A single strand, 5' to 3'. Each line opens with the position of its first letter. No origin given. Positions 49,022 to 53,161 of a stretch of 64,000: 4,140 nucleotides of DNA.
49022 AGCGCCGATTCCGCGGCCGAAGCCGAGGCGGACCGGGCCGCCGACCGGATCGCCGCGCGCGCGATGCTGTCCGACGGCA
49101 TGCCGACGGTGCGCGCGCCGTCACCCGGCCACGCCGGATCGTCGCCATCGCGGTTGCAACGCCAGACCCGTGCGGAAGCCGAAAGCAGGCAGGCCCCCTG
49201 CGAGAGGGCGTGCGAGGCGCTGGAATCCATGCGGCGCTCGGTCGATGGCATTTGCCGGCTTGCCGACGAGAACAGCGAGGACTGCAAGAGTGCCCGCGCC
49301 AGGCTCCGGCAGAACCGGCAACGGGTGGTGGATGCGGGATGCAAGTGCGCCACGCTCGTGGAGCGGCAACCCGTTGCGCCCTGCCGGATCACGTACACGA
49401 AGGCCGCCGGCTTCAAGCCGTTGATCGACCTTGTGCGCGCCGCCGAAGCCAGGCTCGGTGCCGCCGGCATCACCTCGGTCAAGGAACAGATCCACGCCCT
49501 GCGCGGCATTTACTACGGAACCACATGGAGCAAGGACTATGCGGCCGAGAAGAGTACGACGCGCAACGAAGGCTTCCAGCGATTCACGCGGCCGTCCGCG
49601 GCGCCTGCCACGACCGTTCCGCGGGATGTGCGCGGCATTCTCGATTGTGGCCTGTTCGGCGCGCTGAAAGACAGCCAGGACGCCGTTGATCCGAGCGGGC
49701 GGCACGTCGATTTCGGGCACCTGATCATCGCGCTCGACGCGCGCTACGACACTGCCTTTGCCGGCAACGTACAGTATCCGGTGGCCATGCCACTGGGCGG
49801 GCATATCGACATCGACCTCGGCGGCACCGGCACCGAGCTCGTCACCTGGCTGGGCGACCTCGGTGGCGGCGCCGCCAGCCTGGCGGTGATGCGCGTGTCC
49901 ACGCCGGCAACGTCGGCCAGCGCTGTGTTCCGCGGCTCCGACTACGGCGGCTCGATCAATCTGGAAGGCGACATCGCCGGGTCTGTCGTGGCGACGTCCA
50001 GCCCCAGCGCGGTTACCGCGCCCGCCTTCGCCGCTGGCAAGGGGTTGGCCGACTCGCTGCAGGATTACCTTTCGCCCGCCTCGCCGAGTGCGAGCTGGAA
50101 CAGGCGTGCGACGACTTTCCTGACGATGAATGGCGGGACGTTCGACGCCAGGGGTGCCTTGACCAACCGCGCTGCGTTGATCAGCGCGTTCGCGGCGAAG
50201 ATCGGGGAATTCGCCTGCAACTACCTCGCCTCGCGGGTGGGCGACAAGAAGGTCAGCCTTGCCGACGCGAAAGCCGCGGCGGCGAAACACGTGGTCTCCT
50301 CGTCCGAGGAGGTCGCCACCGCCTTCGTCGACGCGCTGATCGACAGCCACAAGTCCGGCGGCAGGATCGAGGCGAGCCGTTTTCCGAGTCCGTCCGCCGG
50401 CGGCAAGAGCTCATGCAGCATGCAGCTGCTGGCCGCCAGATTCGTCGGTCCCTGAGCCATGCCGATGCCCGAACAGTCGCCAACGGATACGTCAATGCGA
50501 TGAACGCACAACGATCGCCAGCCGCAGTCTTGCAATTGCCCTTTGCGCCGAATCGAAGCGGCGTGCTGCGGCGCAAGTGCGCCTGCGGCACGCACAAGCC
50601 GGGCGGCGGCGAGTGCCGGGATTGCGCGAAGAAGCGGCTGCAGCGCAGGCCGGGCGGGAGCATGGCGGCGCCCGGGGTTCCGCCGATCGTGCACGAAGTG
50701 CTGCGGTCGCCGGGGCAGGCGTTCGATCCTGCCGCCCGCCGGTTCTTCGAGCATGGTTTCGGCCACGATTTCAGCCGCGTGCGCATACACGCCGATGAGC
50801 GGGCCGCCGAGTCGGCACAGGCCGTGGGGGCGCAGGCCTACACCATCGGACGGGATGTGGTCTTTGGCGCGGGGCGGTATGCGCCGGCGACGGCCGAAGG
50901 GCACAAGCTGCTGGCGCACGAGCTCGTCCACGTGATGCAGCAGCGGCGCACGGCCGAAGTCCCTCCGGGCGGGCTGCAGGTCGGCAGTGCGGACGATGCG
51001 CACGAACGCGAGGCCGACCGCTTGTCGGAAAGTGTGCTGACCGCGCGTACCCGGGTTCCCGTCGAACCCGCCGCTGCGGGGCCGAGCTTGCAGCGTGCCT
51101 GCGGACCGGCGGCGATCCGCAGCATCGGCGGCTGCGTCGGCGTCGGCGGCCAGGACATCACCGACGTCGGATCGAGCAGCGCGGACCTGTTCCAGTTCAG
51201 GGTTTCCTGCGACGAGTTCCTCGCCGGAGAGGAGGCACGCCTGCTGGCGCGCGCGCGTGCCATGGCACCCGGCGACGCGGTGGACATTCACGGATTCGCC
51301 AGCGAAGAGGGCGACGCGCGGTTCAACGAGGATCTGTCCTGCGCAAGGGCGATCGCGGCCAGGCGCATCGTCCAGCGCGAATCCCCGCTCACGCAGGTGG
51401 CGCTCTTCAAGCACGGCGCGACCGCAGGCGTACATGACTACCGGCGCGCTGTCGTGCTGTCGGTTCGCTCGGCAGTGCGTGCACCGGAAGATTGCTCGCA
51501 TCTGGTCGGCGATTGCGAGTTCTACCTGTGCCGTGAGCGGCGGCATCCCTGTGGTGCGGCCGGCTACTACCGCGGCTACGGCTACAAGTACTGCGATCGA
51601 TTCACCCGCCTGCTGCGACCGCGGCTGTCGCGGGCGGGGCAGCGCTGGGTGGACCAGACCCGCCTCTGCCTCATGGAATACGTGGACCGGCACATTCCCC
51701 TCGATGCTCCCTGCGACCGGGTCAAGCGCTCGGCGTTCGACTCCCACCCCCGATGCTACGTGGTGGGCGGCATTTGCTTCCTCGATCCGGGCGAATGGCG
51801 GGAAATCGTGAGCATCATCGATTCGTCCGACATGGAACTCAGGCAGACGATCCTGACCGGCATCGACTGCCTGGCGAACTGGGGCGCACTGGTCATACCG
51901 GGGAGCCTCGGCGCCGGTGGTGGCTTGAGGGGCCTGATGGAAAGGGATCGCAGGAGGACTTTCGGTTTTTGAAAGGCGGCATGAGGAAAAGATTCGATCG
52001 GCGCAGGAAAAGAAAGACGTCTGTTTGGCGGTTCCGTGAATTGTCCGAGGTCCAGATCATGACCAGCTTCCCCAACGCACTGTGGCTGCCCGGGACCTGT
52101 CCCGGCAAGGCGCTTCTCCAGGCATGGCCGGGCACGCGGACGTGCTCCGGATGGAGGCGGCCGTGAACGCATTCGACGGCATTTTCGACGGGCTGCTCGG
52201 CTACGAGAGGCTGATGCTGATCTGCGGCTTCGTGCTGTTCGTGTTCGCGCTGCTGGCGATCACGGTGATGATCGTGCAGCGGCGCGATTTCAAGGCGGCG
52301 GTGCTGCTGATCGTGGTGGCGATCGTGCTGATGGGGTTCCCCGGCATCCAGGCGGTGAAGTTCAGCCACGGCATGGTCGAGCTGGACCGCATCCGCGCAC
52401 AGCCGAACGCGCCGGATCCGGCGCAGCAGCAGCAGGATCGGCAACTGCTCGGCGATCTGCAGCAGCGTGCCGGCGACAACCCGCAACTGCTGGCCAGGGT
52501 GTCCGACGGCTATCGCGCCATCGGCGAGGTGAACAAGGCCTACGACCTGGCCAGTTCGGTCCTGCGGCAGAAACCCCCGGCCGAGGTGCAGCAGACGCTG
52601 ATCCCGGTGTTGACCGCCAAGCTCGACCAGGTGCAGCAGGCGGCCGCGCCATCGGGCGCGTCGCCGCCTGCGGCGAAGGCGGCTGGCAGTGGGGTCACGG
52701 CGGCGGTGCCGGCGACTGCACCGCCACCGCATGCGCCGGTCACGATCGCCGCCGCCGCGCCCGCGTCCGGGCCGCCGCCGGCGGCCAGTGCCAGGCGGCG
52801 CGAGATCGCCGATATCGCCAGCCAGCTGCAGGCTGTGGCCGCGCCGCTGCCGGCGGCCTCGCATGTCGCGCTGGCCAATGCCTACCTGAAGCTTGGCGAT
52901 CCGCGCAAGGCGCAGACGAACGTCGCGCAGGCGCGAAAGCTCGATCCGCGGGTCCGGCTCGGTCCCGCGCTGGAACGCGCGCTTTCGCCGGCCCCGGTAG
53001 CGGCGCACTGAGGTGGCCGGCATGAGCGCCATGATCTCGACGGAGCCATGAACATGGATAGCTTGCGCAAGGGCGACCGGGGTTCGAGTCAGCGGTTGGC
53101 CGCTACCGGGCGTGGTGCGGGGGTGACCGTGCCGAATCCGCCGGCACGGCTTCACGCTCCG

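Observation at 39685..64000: Sigma-54-driven contractile injection system with three different DUF4157 cargo candidates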

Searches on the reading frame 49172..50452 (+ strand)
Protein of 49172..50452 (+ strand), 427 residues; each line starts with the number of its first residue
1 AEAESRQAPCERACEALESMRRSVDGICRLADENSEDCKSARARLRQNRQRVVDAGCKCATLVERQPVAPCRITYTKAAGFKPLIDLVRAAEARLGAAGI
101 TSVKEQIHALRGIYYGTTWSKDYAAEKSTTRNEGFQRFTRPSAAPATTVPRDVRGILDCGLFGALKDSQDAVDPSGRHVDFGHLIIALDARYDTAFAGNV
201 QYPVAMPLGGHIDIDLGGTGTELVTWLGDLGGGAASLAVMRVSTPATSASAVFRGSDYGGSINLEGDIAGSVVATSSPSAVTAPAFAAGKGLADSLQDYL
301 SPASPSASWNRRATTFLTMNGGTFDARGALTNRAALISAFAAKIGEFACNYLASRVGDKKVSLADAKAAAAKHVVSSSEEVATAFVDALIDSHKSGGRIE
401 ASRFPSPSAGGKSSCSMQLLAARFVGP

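Call 63: find_homologous_proteins(query=window:49172-50452:+, max_evalue=0.001)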
Query seq(427 aa) (427 aa): 181 proteins with E <= 0.001 among 8000 candidates; the best 120 are listed.
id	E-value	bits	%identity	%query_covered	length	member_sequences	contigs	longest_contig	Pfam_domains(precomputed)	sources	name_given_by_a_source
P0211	6.3e-276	933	100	100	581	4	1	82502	PF13699.12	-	-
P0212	2.7e-196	670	74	98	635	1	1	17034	PF13699.12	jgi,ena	-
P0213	6.8e-190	649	71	98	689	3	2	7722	PF13699.12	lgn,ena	-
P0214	4.4e-160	551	68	90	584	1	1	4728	PF13699.12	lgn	-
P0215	7.0e-159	547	72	84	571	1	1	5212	PF13699.12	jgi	jgi:hypothetical protein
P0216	3.5e-157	542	72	83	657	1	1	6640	PF13699.12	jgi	jgi:hypothetical protein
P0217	2.1e-155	536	70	85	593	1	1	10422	PF13699.12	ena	-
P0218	4.6e-154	531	73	82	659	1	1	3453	PF13699.12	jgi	jgi:hypothetical protein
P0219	3.6e-153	528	72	82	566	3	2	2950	PF13699.12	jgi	jgi:hypothetical protein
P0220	6.3e-153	528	72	82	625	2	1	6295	PF13699.12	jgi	jgi:hypothetical protein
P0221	4.2e-152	525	66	85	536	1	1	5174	-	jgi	jgi:hypothetical protein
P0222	1.3e-151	523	68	84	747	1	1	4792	PF13699.12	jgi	jgi:Domain of unknown function (DUF4157)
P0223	7.0e-151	521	61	99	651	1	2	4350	PF13699.12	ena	-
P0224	8.8e-150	517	68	83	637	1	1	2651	PF13699.12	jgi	jgi:hypothetical protein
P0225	1.1e-149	517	70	84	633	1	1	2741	PF13699.12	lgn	-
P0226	8.5e-148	511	68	83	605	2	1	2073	PF13699.12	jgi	jgi:hypothetical protein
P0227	6.0e-146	505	65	86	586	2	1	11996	PF13699.12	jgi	jgi:Domain of unknown function (DUF4157)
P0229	2.5e-144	499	59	97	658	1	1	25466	PF13699.12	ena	-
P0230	6.3e-144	498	65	82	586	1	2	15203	PF13699.12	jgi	jgi:hypothetical protein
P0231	1.6e-142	493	65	85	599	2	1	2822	PF13699.12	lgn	-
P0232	2.9e-142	492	64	85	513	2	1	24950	PF13699.12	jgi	jgi:hypothetical protein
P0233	3.5e-142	492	60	93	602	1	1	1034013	PF13699.12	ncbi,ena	-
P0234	4.1e-141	489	64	85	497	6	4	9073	PF13699.12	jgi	jgi:hypothetical protein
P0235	1.1e-139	484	66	85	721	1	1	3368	PF13699.12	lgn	-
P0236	1.8e-139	483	62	83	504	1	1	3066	PF13699.12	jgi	jgi:hypothetical protein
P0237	3.7e-138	479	66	82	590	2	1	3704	PF13699.12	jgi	jgi:hypothetical protein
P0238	1.3e-137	477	66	84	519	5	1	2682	PF13699.12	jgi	-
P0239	2.4e-137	476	66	83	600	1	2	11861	PF13699.12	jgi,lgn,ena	-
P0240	6.1e-136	472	64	84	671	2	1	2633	PF13699.12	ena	-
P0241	9.7e-136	471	65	82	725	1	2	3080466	PF13699.12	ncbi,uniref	ncbi:DUF4157 domain-containing protein [Paraburkholderia sp. MM5482-R1]|uniref:eCIS core domain-cont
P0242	2.6e-134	466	64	82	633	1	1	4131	PF13699.12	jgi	jgi:hypothetical protein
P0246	6.5e-132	458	64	82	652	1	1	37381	PF13699.12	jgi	jgi:hypothetical protein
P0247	1.7e-130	454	63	81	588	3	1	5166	PF13699.12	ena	-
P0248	2.4e-130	453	62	81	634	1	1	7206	PF13699.12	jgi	jgi:hypothetical protein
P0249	1.6e-129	450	63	81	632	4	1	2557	PF13699.12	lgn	-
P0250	1.8e-129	450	61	85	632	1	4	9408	PF13699.12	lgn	-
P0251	1.6e-128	447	62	85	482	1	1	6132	PF13699.12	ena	-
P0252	6.0e-127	442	61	85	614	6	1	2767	PF13699.12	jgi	jgi:hypothetical protein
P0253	1.1e-125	438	60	83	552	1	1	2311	PF13699.12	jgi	jgi:hypothetical protein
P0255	2.0e-125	437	59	83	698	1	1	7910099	PF13699.12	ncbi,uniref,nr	ncbi:protein of unknown function [Bradyrhizobium lablabi]|uniref:eCIS core domain-containing protein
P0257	5.3e-125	436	59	84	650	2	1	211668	PF13699.12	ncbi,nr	ncbi:DUF4157 domain-containing protein [Bradyrhizobium sp. CNPSo 4016]|nr:DUF4157 domain-containing 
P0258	7.6e-125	435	63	82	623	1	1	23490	PF13699.12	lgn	-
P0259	1.7e-121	424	63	81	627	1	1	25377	PF13699.12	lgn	-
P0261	1.9e-113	398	57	83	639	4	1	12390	PF13699.12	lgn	-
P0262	2.1e-112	394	58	81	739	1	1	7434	PF13699.12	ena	-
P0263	2.3e-111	391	57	84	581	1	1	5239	PF13699.12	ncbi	-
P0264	1.4e-110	388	52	91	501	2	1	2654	PF13699.12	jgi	jgi:hypothetical protein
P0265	3.3e-109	384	55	84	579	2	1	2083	PF13699.12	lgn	-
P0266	6.6e-102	360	54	83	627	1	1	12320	PF13699.12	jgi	jgi:hypothetical protein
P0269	3.0e-101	357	52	92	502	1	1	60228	PF13699.12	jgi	jgi:hypothetical protein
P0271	4.2e-100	354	53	85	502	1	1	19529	PF13699.12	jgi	-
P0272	4.6e-100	353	55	77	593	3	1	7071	PF27189.1,PF13699.12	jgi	jgi:hypothetical protein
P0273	5.7e-99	350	55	77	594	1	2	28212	PF27189.1,PF13699.12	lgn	-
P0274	4.6e-97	344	56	76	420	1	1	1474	PF13699.12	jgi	jgi:hypothetical protein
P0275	5.2e-95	337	54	81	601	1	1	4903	PF13699.12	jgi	-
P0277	1.1e-94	336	51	82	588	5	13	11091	PF13699.12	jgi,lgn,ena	-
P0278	8.5e-94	333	50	83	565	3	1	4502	PF13699.12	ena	-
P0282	2.4e-89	318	51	83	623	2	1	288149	PF13699.12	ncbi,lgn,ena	-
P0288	1.9e-86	309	50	85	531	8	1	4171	PF13699.12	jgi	-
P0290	1.4e-85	306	50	81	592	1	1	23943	PF13699.12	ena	-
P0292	2.1e-85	305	49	84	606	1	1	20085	PF13699.12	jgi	jgi:hypothetical protein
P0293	3.2e-85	305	50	81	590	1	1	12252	PF13699.12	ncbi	-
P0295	2.5e-84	302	49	82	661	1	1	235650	PF13699.12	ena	-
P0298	2.1e-82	295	49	84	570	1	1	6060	PF13699.12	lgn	-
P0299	9.2e-82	293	47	84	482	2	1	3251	PF13699.12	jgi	jgi:hypothetical protein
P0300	1.3e-79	286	48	83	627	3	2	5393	PF13699.12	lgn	-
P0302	2.8e-79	285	48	82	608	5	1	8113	PF13699.12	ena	-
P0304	4.0e-79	285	51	80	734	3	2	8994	PF13699.12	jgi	jgi:hypothetical protein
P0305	7.8e-79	284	50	75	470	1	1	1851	PF13699.12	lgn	-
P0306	9.9e-79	283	48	81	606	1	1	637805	PF13699.12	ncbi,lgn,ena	-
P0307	4.2e-78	281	46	85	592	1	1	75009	PF13699.12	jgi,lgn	jgi:hypothetical protein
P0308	1.1e-77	280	47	83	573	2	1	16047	PF13699.12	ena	-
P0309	1.3e-77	280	48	82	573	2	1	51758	PF13699.12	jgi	jgi:hypothetical protein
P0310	3.4e-77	278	48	77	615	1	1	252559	PF13699.12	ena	-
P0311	3.9e-76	275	46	83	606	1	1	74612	PF13699.12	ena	-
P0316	4.5e-73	265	45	87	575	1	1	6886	PF13699.12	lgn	-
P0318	9.7e-72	260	46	79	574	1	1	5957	PF13699.12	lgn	-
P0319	1.7e-71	259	71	41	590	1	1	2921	PF13699.12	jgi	jgi:hypothetical protein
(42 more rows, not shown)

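Call 80: predict_structure(alignment_id=A4)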
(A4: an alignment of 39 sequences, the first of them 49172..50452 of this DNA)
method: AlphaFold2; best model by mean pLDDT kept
length: 427 residues; sequences in the alignment: 39
mean_pLDDT: 92.7   pTM: 0.85
mean pLDDT of the five models: 92.7, 92.3, 91.4, 91.2, 90.8
residues with pLDDT >= 90: 345; 70-90: 64; 50-70: 14; < 50: 4
segments of 3 or more residues with pLDDT < 50: 1-3
pLDDT, mean of each block of 10 residues (from residue 1): 59 89 86 92 94 88 70 97 98 97 98 97 92 94 95 96 98 94 98 96 90 94 97 97 96 79 93 97 97 98 95 98 98 98 97 91 96 97 97 95 93 88 67
secondary structure, 60 per line:
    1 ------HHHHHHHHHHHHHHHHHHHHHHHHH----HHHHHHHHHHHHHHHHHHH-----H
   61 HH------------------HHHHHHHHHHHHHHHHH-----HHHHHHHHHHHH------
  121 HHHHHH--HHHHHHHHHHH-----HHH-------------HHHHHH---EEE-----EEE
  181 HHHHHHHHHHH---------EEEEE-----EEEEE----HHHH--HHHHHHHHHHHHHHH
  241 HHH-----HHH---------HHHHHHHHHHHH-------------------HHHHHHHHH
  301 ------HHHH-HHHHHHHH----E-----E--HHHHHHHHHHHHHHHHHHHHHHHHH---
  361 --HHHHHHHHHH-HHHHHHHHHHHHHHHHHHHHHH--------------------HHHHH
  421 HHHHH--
elements in order: H7-31 H36-54 H81-97 H103-114 H121-126 H129-139 H161-166 E170-172 E178-180 H181-191 E201-205 E211-215 H220-223 H226-243 H261-272 H292-300 H307-310 H312-319 H333-357 H363-372 H374-395 H416-425

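Call 85: fold_search(model_id=the predicted structure, library=pdb)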
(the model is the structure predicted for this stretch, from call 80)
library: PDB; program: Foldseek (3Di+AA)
matches with E <= 10: 15; with E <= 0.001: 0
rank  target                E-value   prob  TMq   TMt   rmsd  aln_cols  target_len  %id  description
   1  6vek_A                2.7e+00  0.05  0.11  0.14  18.2       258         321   12  Contact-dependent growth inhibition toxin-immunity protein complex from from E. coli 3006, full-length (released 2021-01-27)
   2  9fw3_B                3.2e+00  0.03  0.12  0.10  22.5       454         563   12  Cryo-EM structure of IrtAB 2xEQ mutant in outward-occluded state in nanodisc in complex with mycobactin (released 2024-12-18)
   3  9rfu_D                4.1e+00  0.01  0.10  0.07  32.8       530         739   11  M.tuberculosis MmpS5L5-acpM complex (released 2025-08-13)
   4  1dw9_A                6.5e+00  0.03  0.10  0.23  15.4       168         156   14  Structure of cyanase reveals that a novel dimeric and decameric arrangement of subunits is required for formation of t (released 2000-05-16)
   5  7tu2_B                7.1e+00  0.02  0.14  0.14  20.2       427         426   10  Structure of the L. blandensis dGTPase R37A mutant bound to Mn (released 2022-06-01)
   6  9bw4_U                7.1e+00  0.01  0.14  0.08  21.8       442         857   10  TXNL1-bound proteasome (released 2025-06-11)
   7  9qq6_A                7.4e+00  0.12  0.11  0.10  17.2       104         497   16  Structure of the Azotobacter vinelandii NifL-NifA complex (released 2025-06-18)
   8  3zec_A                8.2e+00  0.01  0.11  0.11  20.3       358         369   11  Fic protein from SHEWANELLA ONEIDENSIS (E73G mutant) in complex with AMPPNP (released 2013-06-19)
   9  6oh8_B                8.5e+00  0.01  0.15  0.18  21.3       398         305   11  Crystal structure of (E)-biformene synthase LrdC from Streptomyces sp. strain K155 in the dimeric form (released 2019-04-17)
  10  8a1v_B                8.5e+00  0.01  0.11  0.11  23.2       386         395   12  Sodium pumping NADH-quinone oxidoreductase with substrate Q2 (released 2023-06-14)
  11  5nvd                  9.0e+00  0.77  0.08  0.20   0.9        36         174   25  Crystal structure of hexameric CBS-CP12 protein from bloom-forming cyanobacteria at 2.5 A resolution in P6322 crystal fo (released 2018-05-30)
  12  4hzk_B                9.0e+00  0.02  0.16  0.08  19.2       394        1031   13  Crystal structure of free CRM1 (crystal form 2) (released 2013-01-23)
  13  8ga1_A                9.0e+00  0.01  0.11  0.10  23.0       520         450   12  CLC-ec1 R230C/L249C/C85A at pH 4.5 100mM Cl Swap (released 2024-02-07)
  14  8rbx_o                9.4e+00  0.01  0.12  0.13  16.7       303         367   10  Structure of Integrator-PP2A bound to a paused RNA polymerase II-DSIF-NELF-nucleosome complex (released 2024-02-07)
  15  9e5c_2u               9.8e+00  0.01  0.11  0.11  22.1       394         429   12  Cryo-EM structure of 96 nm repeat of microtubule doublet from T. brucei flagellum (released 2025-03-12)

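Call 104: fold_search(model_id=the predicted structure, library=viral)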
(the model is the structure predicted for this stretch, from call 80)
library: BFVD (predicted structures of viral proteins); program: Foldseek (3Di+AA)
matches with E <= 10: 50; with E <= 0.001: 0
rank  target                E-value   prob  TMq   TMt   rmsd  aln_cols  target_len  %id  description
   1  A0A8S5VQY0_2          6.9e-02  0.08  0.10  0.06  31.1       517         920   12  (no name in the UniProt tables at hand)
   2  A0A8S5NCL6            2.1e-01  0.09  0.11  0.06  22.3       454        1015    9  Minor tail protein [Siphoviridae sp. ctUse40]
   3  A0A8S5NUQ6            4.6e-01  0.04  0.10  0.08  35.7       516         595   10  Minor tail protein (Fragment) [Myoviridae sp. ct1CM14]
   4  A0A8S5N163            1.1e+00  0.05  0.13  0.08  23.2       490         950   12  Minor tail protein [Siphoviridae sp. ctpbb7]
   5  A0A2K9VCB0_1          1.2e+00  0.04  0.13  0.07  22.1       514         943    8  Tail length tape-measure protein [Lactobacillus phage Nyseid]
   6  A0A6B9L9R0            1.3e+00  0.04  0.12  0.06  25.0       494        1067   12  Tail tape measure protein [Flavobacterium phage vB_FspS_hattifnatt9-1]
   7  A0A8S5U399            1.6e+00  0.04  0.13  0.10  25.2       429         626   11  Minor tail protein [Myoviridae sp. ctBtV12]
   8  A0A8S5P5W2            1.6e+00  0.02  0.10  0.06  26.4       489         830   10  Minor tail protein [Siphoviridae sp. ctgEn20]
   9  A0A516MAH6            1.9e+00  0.04  0.14  0.06  19.2       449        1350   11  (no name in the UniProt tables at hand)
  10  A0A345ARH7            1.9e+00  0.02  0.10  0.05  28.0       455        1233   10  Tail tape measure protein [Paenibacillus phage Wanderer]
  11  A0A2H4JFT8            1.9e+00  0.16  0.11  0.08  24.8       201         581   14  Tape measure protein N-terminal domain-containing protein (Fragment) [uncultured Caudovirales phage]
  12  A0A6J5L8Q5            1.9e+00  0.04  0.08  0.10  16.7       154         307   12  Uncharacterized protein [uncultured Caudovirales phage]
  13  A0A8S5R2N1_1          2.5e+00  0.03  0.12  0.07  21.6       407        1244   11  Tail tape measure protein [Siphoviridae sp. ct6d71]
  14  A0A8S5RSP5            2.5e+00  0.02  0.11  0.06  28.3       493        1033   10  Minor tail protein [Siphoviridae sp. ctES717]
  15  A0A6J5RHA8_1          2.7e+00  0.04  0.09  0.05  21.1       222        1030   16  2'-5' RNA ligase superfamily [uncultured Caudovirales phage]
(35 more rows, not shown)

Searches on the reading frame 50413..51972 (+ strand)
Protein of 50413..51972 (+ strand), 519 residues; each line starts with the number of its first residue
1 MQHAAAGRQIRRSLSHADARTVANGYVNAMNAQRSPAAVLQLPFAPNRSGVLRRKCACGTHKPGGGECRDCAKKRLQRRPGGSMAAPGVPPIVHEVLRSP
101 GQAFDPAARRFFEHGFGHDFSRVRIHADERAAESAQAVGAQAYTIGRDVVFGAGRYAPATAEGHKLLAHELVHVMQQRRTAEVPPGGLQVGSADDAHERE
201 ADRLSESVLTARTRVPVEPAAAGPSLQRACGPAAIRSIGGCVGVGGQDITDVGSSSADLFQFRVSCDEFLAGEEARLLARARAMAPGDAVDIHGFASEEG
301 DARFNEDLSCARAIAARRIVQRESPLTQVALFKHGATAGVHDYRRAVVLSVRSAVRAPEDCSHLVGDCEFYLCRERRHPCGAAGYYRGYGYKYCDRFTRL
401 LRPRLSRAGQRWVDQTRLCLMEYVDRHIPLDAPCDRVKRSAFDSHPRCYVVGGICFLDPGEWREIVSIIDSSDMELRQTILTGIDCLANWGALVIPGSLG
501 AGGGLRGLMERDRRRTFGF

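Call 7: search_protein_families(library=pfam, proteins=[window:50413-51972:+], max_evalue=0.01)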
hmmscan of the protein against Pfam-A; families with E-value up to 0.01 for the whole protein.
window:50413-51972:+ (519 aa): 2 families
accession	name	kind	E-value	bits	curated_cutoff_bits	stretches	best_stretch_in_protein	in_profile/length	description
PF13699.11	eCIS_core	-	2.4e-30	105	22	1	105-180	3-78/79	eCIS core domain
PF00691.25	OmpA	-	0.0018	19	27.2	1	281-336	23-81/98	OmpA family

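Call 36: search_protein_families(library=pfam, proteins=[window:50413-51972:+], max_evalue=5)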
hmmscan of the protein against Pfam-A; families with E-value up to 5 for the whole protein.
window:50413-51972:+ (519 aa): 2 families
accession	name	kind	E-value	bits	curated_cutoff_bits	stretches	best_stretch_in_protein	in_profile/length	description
PF13699.11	eCIS_core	-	2.4e-30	105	22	1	105-180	3-78/79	eCIS core domain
PF00691.25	OmpA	-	0.0018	19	27.2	1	281-336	23-81/98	OmpA family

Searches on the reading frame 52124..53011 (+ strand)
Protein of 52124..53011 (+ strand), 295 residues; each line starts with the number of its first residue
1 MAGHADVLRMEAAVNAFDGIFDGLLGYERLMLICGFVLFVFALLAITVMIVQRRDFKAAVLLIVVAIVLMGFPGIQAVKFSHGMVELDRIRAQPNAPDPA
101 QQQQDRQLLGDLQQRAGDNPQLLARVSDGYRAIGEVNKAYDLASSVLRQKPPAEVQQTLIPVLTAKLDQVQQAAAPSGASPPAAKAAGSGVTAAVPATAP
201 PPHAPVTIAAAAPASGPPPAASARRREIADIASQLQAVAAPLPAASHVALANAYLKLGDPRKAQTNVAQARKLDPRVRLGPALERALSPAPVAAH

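Call 7: search_protein_families(library=pfam, proteins=[window:52124-53011:+], max_evalue=0.01)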
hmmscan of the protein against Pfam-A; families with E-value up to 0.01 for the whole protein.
window:52124-53011:+ (295 aa): 5 families
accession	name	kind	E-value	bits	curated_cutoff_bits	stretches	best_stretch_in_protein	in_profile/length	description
PF07719.23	TPR_2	-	5.4e-05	23.4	27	1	244-276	1-33/34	Tetratricopeptide repeat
PF13428.12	TPR_14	-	0.00035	21.4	23.5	0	247-276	4-33/44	Tetratricopeptide repeat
PF13424.12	TPR_12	-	0.0059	17.2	30.1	0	221-274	22-75/77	Tetratricopeptide repeat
PF13176.12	TPR_7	-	0.0089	16.5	27.9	0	247-263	2-18/36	Tetratricopeptide repeat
PF14559.12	TPR_19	-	0.0098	16.6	25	0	244-275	25-56/68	Tetratricopeptide repeat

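Call 100: search_protein_families(library=pfam, proteins=[window:52124-53011:+], max_evalue=0.01)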
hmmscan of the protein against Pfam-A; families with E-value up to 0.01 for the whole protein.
window:52124-53011:+ (295 aa): 5 families
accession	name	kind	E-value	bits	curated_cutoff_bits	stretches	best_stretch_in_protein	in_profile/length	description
PF07719.23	TPR_2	-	5.4e-05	23.4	27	1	244-276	1-33/34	Tetratricopeptide repeat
PF13428.12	TPR_14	-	0.00035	21.4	23.5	0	247-276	4-33/44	Tetratricopeptide repeat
PF13424.12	TPR_12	-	0.0059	17.2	30.1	0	221-274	22-75/77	Tetratricopeptide repeat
PF13176.12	TPR_7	-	0.0089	16.5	27.9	0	247-263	2-18/36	Tetratricopeptide repeat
PF14559.12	TPR_19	-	0.0098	16.6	25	0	244-275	25-56/68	Tetratricopeptide repeat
